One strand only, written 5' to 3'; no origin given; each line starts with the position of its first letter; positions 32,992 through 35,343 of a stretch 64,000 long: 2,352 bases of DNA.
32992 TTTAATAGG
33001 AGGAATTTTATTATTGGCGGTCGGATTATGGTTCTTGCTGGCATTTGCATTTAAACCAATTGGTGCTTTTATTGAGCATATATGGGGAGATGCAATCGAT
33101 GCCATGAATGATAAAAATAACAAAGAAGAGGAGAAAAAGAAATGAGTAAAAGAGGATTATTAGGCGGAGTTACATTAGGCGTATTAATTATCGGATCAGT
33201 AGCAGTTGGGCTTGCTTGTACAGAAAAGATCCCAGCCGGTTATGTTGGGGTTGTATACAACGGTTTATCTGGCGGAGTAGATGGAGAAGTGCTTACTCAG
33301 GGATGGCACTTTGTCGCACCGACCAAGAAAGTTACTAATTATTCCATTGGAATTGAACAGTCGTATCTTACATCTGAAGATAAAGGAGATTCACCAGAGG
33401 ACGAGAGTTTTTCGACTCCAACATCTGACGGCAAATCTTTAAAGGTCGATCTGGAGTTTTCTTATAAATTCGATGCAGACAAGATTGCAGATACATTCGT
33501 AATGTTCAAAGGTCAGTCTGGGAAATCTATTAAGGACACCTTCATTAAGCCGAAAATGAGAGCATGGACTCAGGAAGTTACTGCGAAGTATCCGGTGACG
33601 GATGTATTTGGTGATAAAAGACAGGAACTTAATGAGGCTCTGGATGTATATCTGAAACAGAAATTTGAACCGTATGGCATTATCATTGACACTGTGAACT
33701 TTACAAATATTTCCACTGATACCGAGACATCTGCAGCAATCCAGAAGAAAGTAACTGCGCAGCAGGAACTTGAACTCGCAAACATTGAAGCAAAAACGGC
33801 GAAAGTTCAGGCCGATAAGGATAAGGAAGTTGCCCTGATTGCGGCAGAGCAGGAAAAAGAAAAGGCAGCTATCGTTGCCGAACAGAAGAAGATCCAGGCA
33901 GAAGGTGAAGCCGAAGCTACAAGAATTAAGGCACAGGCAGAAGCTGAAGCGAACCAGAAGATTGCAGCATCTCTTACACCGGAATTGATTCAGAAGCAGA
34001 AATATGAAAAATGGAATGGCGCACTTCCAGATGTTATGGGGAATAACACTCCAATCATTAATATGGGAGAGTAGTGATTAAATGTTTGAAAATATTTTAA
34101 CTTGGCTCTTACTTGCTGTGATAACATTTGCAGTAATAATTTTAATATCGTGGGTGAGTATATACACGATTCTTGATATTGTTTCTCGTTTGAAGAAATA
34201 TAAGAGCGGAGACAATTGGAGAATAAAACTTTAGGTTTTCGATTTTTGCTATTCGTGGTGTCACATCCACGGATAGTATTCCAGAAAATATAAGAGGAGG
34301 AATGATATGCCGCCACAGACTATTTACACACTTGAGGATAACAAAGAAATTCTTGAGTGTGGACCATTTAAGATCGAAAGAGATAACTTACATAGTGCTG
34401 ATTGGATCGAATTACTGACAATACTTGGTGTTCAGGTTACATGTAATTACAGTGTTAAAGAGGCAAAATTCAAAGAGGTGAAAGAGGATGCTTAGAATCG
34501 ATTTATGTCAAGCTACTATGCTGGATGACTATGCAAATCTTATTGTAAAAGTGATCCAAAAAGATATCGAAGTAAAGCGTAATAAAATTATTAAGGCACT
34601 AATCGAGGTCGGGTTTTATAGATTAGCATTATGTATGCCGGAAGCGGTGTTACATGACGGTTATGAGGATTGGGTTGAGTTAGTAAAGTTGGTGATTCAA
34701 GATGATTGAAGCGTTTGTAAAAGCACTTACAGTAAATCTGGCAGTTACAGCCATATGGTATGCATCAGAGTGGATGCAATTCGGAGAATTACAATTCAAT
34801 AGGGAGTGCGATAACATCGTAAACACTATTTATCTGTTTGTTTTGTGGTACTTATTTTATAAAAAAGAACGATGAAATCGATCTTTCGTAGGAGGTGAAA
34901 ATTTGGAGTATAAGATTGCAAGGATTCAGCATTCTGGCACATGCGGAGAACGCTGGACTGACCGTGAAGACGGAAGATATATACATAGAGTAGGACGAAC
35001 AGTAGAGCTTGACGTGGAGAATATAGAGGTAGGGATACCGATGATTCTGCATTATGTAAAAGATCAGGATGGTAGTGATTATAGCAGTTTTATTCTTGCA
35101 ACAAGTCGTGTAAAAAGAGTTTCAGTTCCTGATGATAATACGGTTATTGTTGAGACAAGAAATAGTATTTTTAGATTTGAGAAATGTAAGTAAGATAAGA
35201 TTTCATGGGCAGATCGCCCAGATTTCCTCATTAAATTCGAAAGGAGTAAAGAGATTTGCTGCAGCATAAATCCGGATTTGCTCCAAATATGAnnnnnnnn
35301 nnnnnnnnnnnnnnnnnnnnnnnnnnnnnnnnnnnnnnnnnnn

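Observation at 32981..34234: SPFH/band-7 membrane protein bracketed by two tiny membrane proteins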

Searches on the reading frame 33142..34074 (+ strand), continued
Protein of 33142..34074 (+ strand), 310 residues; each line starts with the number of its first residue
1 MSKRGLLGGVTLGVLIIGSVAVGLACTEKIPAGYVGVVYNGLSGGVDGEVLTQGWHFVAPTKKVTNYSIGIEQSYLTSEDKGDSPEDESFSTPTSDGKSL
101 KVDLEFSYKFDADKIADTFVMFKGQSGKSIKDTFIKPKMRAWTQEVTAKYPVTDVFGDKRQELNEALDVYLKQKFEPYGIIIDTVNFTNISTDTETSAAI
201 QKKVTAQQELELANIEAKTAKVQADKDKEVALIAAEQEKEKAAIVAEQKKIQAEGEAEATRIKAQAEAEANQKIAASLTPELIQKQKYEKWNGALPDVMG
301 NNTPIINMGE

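Call 46: find_related_loci(query=L090:2393-3205:+, collection=viral_contigs, flank=4000)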
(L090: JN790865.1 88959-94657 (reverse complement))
Query L090:2393-3205:+ (270 aa) in viral_contigs; peptide patterns used: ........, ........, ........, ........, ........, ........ (x = any residue, [..] = any of these).
95 stretches matched a pattern; 58 encode a relative of the query (tblastn E <= 1e-3); 57 distinct loci.
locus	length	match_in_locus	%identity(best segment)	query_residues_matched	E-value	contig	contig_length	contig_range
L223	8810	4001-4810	97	1-270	8e-177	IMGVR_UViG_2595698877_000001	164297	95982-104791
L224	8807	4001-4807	95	1-269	2e-172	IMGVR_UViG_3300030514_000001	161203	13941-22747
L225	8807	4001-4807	91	1-269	7e-168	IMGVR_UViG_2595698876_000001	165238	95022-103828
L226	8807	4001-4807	91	1-269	1e-167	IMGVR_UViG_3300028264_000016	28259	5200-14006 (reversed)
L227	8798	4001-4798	82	5-270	5e-148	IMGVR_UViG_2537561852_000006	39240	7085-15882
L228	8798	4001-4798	81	5-270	1e-146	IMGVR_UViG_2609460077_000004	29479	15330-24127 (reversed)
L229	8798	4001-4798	81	5-270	9e-147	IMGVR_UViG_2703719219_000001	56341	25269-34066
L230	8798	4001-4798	81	5-270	1e-146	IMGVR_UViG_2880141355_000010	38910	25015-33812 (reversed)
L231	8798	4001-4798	81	5-270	1e-146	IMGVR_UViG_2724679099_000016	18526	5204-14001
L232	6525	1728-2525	81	5-270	8e-147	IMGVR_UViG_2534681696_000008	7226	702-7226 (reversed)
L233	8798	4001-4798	81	5-270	1e-146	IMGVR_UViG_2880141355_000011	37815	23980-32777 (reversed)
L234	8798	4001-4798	81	5-270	1e-146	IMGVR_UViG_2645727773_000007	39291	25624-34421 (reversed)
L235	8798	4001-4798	81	5-270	1e-146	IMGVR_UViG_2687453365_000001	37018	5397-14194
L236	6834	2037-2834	81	5-270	9e-147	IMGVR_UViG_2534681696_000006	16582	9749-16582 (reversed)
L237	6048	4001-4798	81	5-270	8e-147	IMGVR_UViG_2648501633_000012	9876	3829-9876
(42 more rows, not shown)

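Call 57: get_annotated_region(hit=H74, flank=1500)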
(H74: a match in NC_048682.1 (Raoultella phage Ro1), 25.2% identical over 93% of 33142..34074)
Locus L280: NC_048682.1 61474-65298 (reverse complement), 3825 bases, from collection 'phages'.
description: Raoultella phage Ro1, complete genome.
organism: Raoultella phage Ro1 (NCBI taxid 2053702)
taxonomy: Viruses; Duplodnaviria; Heunggongvirae; Uroviricota; Caudoviricetes; Vequintavirinae; Mydovirus; Mydovirus Ro1
host: Raoultella ornithinolytica; source: wastewater; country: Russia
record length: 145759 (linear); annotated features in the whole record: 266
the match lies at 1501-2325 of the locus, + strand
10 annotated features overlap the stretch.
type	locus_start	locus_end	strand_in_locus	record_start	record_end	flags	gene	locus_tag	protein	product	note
CDS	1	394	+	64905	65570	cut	-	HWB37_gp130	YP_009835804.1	nucleotide pyrophosphohydrolase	-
CDS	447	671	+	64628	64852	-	-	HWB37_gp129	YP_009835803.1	hypothetical protein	-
CDS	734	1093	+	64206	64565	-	-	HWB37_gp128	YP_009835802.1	transcriptional regulator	-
CDS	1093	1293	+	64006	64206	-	-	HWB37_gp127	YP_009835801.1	membrane protein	-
CDS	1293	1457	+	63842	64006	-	-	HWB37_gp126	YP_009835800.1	hypothetical protein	-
CDS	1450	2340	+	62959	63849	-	-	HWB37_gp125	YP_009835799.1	lipoprotein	-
CDS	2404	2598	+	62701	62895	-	-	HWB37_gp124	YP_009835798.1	hypothetical protein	-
CDS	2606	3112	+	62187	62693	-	-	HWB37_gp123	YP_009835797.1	NADAR family protein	-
CDS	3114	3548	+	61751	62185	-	-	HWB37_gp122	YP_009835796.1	HNH endonuclease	-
CDS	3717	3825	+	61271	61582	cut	-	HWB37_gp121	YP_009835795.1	HNH endonuclease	-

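Call 58: get_annotated_region(hit=H46, flank=1500)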
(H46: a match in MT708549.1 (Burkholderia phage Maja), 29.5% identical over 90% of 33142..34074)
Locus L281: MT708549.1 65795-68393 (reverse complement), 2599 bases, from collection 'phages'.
description: Burkholderia phage Maja, complete genome.
organism: Burkholderia phage Maja (NCBI taxid 2767571)
taxonomy: Viruses; Duplodnaviria; Heunggongvirae; Uroviricota; Caudoviricetes; Bcepfunavirus
host: Burkholderia gladioli; source: soil; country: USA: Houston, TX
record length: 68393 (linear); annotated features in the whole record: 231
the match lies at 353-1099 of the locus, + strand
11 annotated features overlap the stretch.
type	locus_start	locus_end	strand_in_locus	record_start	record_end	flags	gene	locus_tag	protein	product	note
regulatory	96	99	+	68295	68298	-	-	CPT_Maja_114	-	ribosome_binding_site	-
CDS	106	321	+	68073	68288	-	-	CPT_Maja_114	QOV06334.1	putative membrane protein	-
regulatory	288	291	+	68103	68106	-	-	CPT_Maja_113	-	ribosome_binding_site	-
CDS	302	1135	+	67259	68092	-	-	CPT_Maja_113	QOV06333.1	HflC/HflK family inner membrane lipoprotein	ref|YP_001039686.1| HflC/HflK family inner membrane lipoprotein [Burkholderia virus BcepF1] e-value = 3.66446e-129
regulatory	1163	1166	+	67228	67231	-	-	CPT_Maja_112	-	ribosome_binding_site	-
CDS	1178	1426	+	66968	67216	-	-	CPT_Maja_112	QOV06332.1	putative membrane protein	-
regulatory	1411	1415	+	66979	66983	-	-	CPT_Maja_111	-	ribosome_binding_site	-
CDS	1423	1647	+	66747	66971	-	-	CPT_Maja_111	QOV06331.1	hypothetical protein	-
CDS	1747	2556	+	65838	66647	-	-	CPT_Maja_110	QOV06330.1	G-I-Y Y-I-G homing endonuclease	ref|YP_009207872.1| putative GIY-YIG type nuclease [Ralstonia phage RSF1] e-value = 4.21829e-10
regulatory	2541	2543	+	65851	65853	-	-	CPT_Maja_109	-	ribosome_binding_site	-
CDS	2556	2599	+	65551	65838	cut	-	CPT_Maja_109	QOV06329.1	hypothetical protein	full length homolog of BcepF1 gp5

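Call 59: get_annotated_region(hit=H82, flank=1500)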
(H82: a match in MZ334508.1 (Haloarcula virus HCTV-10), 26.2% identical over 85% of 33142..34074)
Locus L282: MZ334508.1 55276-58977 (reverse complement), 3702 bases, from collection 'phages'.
description: Haloarcula virus HCTV-10 isolate HCTV-10/19, complete genome.
organism: Haloarcula virus HCTV-10 (NCBI taxid 2877977)
taxonomy: Viruses; Duplodnaviria; Heunggongvirae; Uroviricota; Caudoviricetes; Thumleimavirales; Hafunaviridae; Haloferacalesvirus
host: Haloarcula californiae; source: solar saltern; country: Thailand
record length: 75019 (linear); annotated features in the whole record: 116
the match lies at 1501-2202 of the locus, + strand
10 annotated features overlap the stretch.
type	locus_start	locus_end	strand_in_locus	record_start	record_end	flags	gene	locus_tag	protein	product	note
CDS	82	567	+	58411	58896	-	-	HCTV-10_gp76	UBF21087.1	LAGLIDADG endonuclease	-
CDS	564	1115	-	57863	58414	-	-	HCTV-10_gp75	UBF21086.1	hypothetical protein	-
tRNA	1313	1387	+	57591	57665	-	-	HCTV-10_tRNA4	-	tRNA-Arg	tRNA-Arg (anticodon TCT)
CDS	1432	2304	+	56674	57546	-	-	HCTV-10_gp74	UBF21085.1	SPFH superfamily protein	stomatin, prohibitin, flotillin and HflK/C domain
CDS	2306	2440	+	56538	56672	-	-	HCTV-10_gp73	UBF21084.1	hypothetical protein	-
CDS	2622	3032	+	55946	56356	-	-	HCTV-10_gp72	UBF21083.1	hypothetical protein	-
CDS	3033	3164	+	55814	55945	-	-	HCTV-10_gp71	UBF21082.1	hypothetical protein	-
CDS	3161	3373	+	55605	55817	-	-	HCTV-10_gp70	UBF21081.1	hypothetical protein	-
tRNA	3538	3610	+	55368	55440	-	-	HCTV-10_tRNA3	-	tRNA-Asn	tRNA-Asn (anticodon GTT)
CDS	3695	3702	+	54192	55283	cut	-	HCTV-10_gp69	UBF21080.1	hypothetical protein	-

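Call 60: get_annotated_region(hit=H49, flank=1500)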
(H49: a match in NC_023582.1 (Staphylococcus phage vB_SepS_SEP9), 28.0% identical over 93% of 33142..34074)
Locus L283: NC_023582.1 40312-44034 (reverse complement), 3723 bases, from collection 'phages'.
description: Staphylococcus phage vB_SepS_SEP9, complete genome.
organism: Staphylococcus phage vB_SepS_SEP9 (NCBI taxid 1434319)
taxonomy: Viruses; Duplodnaviria; Heunggongvirae; Uroviricota; Caudoviricetes; Sextaecvirus; Sextaecvirus SEP9
host: Staphylococcus epidermidis strain M129; source: waste water treatment plant - raw sewage; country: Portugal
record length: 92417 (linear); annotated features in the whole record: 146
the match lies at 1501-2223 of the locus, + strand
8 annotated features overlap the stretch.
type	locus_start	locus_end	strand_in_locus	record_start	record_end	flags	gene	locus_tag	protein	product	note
CDS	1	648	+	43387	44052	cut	-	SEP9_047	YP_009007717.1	hypothetical protein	label: 047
CDS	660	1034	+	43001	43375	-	-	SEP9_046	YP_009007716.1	HNH endonuclease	label: 046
CDS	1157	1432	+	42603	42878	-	-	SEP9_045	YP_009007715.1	membrane protein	label: 045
CDS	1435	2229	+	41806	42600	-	-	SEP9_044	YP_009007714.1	lipoprotein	label: 044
regulatory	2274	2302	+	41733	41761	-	-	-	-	terminator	rho-independent terminator; discovered using ARNold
CDS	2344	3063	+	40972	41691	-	-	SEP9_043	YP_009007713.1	hypothetical protein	label: 043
CDS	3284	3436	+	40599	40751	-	-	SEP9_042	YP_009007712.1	hypothetical protein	label: 042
CDS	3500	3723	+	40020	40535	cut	-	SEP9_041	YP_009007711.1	endolysin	label: 041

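Call 61: get_annotated_region(hit=H64, flank=1500)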
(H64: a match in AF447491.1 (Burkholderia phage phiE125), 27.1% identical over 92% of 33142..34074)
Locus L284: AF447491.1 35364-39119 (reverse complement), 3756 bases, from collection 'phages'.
description: Burkholderia phage phiE125, complete genome.
organism: Burkholderia phage phiE125 (NCBI taxid 2883940)
taxonomy: Viruses; Duplodnaviria; Heunggongvirae; Uroviricota; Caudoviricetes; Stanholtvirus; Stanholtvirus E125
host: -; source: -; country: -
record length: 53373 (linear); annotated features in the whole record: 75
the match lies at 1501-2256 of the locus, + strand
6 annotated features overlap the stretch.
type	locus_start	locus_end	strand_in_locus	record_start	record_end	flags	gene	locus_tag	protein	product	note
CDS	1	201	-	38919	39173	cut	46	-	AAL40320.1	gp46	hypothetical protein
CDS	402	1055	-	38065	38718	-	45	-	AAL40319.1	gp45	hypothetical protein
CDS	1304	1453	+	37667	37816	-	44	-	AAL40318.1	gp44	hypothetical protein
CDS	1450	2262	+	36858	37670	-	43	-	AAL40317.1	gp43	conserved hypothetical protein; similar to Yersinia pestis YPMT1.49c, NC_003134; Salmonella enterica HCM2.0006c, ...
CDS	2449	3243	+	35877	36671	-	42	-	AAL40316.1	gp42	hypothetical protein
CDS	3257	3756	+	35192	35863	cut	41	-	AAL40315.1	gp41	conserved hypothetical protein; similar to CP-933O Z2097, AE005346; CP-933U Z3120, AE005422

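Call 71: predict_structure(alignment_id=A1)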
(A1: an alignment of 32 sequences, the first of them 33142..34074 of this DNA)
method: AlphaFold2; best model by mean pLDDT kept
length: 310 residues; sequences in the alignment: 32
mean_pLDDT: 78.5   pTM: 0.58
mean pLDDT of the five models: 78.5, 75.9, 64.9, 63.3, 59.7
residues with pLDDT >= 90: 71; 70-90: 168; 50-70: 49; < 50: 22
segments of 3 or more residues with pLDDT < 50: 83-85, 294-310
pLDDT, mean of each block of 10 residues (from residue 1): 58 74 77 89 69 87 89 77 57 87 89 90 90 92 89 75 85 95 85 80 79 87 90 88 88 85 79 63 55 45 38
secondary structure, 60 per line:
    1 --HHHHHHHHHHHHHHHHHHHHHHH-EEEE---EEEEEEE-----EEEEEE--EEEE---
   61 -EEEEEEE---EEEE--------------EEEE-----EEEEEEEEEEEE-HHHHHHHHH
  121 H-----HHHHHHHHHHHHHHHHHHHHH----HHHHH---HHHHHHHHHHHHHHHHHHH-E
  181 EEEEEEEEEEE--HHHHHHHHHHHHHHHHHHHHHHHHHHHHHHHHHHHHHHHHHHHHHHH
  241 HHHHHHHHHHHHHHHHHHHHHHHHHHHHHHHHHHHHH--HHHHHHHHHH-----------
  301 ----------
elements in order: H3-25 E27-30 E34-40 E46-51 E54-57 E62-68 E72-75 E90-93 E99-110 H112-121 H127-147 H152-156 H160-178 E180-191 H194-277 H280-289
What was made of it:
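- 33142..34074 (+): 310-aa prohibitin-like SPFH/Band_7 protein with an N-terminal signal-anchor TM helix, an SPFH domain, a long coiled-coil helix and a C-terminal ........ tail. The AF2 model has pLDDT 78.5 (call 71).
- On SPFH / Band_7 superfamily (PF01145): The AF2 model has pLDDT 78.5 with a TM helix at 3-25, SPFH at 27-191 and a helix at 194-277 (call 71). The low-confidence C-terminus (294-310, call 71) would fit a segment that orders only in an oligomer, but that is inference.
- Checked: The AlphaFold model shows an N-terminal TM helix (3-25), an SPFH core (27-191) and an 84-residue A/E/Q/K-rich helix (194-277) (call 71).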

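Call 73: fold_search(model_id=the predicted structure, library=pdb)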
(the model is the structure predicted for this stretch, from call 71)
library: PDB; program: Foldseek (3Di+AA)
matches with E <= 10: 271; with E <= 0.001: 63
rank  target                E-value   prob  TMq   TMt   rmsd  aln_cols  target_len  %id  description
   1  8rrh_A                2.7e-14  1.00  0.58  0.65  23.1       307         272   17  The human prohibitin complex (released 2024-12-18)
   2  8rrh_B                2.7e-14  1.00  0.53  0.55  25.2       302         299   19  The human prohibitin complex (released 2024-12-18)
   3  9o9z_a                1.9e-13  1.00  0.48  0.56  22.6       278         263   18  The human PHB1/2 complex (closed) (released 2025-10-22)
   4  9vvj_a                2.3e-13  1.00  0.50  0.51  22.1       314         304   19  Cryo-EM structure of the erlin1/2 complex purified using DDM and GDN (released 2026-03-25)
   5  9vvg_A                2.6e-13  1.00  0.48  0.50  23.1       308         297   20  Cryo-EM structure of the erlin1/2 complex purified using GDN and CHS (released 2026-03-25)
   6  9vvj_A                3.9e-13  1.00  0.50  0.51  22.4       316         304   20  Cryo-EM structure of the erlin1/2 complex purified using DDM and GDN (released 2026-03-25)
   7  9o9z_A                7.0e-13  1.00  0.46  0.58  20.2       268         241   19  The human PHB1/2 complex (closed) (released 2025-10-22)
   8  9wff_A                7.4e-13  1.00  0.47  0.52  21.9       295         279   20  Cryo-EM structure of the human Erlin2 oligomer (released 2026-01-21)
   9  9vvg_a                8.4e-13  1.00  0.48  0.50  23.1       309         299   19  Cryo-EM structure of the erlin1/2 complex purified using GDN and CHS (released 2026-03-25)
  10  7vhq_E                2.6e-12  1.00  0.43  0.49  20.1       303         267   19  Structural insights into the membrane microdomain organization by SPFH family proteins (released 2022-01-19)
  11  7vhq_G                2.9e-12  1.00  0.47  0.49  17.8       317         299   18  Structural insights into the membrane microdomain organization by SPFH family proteins (released 2022-01-19)
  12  9cz2_XA               4.1e-12  1.00  0.43  0.48  20.3       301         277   19  Cryo-EM structure of a nautilus-like HflK/C assembly in complex with FtsH AAA protease (released 2024-11-13)
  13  9o9u_a                1.0e-11  1.00  0.48  0.51  22.3       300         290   20  The Erlin1/2 complex (released 2025-10-22)
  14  9o9u_A                1.4e-11  1.00  0.48  0.51  23.1       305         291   18  The Erlin1/2 complex (released 2025-10-22)
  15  9unl_E                1.4e-11  1.00  0.46  0.56  24.2       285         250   18  Cryo-EM structure of the human prohibitin complex (released 2025-09-10)
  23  8z5g_A                8.4e-10  1.00  0.45  0.50  21.5       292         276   17  Cryo-EM structure of E.coli SPFH-NfeD family protein complex QmcA-YbbJ (released 2024-08-21)
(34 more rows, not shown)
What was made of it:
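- On SPFH / Band_7 superfamily (PF01145): Foldseek gives E=2.7e-14 to prohibitin 8rrh, and also finds erlin, HflK/C, stomatin, flotillin and QmcA (call 73).
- Closest known: NfeD-SPFH operons. Different: The SPFH protein is of the prohibitin or HflK type rather than the stomatin type (call 73).
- Foldseek also finds QmcA from the QmcA-YbbJ (SPFH-NfeD) complex, 8z5g, at E=8e-10 (call 73).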

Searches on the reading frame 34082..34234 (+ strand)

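Call 3: search_protein_families(library=pfam, proteins=[window:34082-34234:+], max_evalue=0.1)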
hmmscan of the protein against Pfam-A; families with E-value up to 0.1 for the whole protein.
window:34082-34234:+ (50 aa): 0 families

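Call 4: search_protein_families(library=phrogs, proteins=[window:34082-34234:+], max_evalue=0.1)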
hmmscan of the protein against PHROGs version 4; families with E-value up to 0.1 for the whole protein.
window:34082-34234:+ (50 aa): 2 families
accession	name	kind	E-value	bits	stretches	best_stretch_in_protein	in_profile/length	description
phrog_22697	-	moron, auxiliary metabolic gene and host takeover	0.07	14.5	1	7-36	2-31/91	membrane protein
phrog_2936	-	unknown function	0.07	14.3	1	3-26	20-43/44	-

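Call 6: search_protein_families(library=ncbifam, proteins=[window:34082-34234:+], max_evalue=0.1)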
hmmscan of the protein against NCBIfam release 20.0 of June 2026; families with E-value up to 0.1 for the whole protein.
window:34082-34234:+ (50 aa): 1 family
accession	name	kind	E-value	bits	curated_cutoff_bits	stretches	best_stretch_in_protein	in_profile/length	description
NF050118.1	aa3_CtaJ_Mycob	equivalog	0.069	13.5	43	1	5-47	3-42/80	aa3-type cytochrome oxidase subunit CtaJ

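Call 7: search_protein_families(library=padloc, proteins=[window:34082-34234:+], max_evalue=0.1)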
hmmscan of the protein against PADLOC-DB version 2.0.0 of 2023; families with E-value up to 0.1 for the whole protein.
window:34082-34234:+ (50 aa): 0 families

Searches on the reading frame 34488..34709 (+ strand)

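Call 3: search_protein_families(library=pfam, proteins=[window:34488-34709:+], max_evalue=0.1)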
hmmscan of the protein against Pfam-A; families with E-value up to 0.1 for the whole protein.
window:34488-34709:+ (73 aa): 1 family
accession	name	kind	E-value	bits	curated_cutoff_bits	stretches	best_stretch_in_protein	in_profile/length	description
PF07389.17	Pox_B6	-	0.03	14.5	25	1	5-47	10-51/183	Vaccinia B6 protein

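Call 4: search_protein_families(library=phrogs, proteins=[window:34488-34709:+], max_evalue=0.1)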
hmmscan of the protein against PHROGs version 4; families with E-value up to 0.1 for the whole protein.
window:34488-34709:+ (73 aa): 0 families

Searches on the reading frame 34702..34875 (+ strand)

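Call 3: search_protein_families(library=pfam, proteins=[window:34702-34875:+], max_evalue=0.1)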
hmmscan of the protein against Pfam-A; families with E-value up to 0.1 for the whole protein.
window:34702-34875:+ (57 aa): 0 families

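Call 4: search_protein_families(library=phrogs, proteins=[window:34702-34875:+], max_evalue=0.1)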
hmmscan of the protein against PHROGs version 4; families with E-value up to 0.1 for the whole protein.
window:34702-34875:+ (57 aa): 1 family
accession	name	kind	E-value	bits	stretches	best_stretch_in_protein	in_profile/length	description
phrog_20526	-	unknown function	0.00013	22.9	1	2-48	5-50/55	-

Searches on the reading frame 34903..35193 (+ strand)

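Call 3: search_protein_families(library=pfam, proteins=[window:34903-35193:+], max_evalue=0.1)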
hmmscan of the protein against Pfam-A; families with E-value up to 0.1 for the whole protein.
window:34903-35193:+ (96 aa): 0 families

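Call 4: search_protein_families(library=phrogs, proteins=[window:34903-35193:+], max_evalue=0.1)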
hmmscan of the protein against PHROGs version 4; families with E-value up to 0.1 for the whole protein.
window:34903-35193:+ (96 aa): 2 families
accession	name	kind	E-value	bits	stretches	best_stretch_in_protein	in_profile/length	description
phrog_15889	-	unknown function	0.017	16.2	1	36-57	16-37/41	-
phrog_22512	-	unknown function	0.066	14.4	1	37-94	43-92/95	-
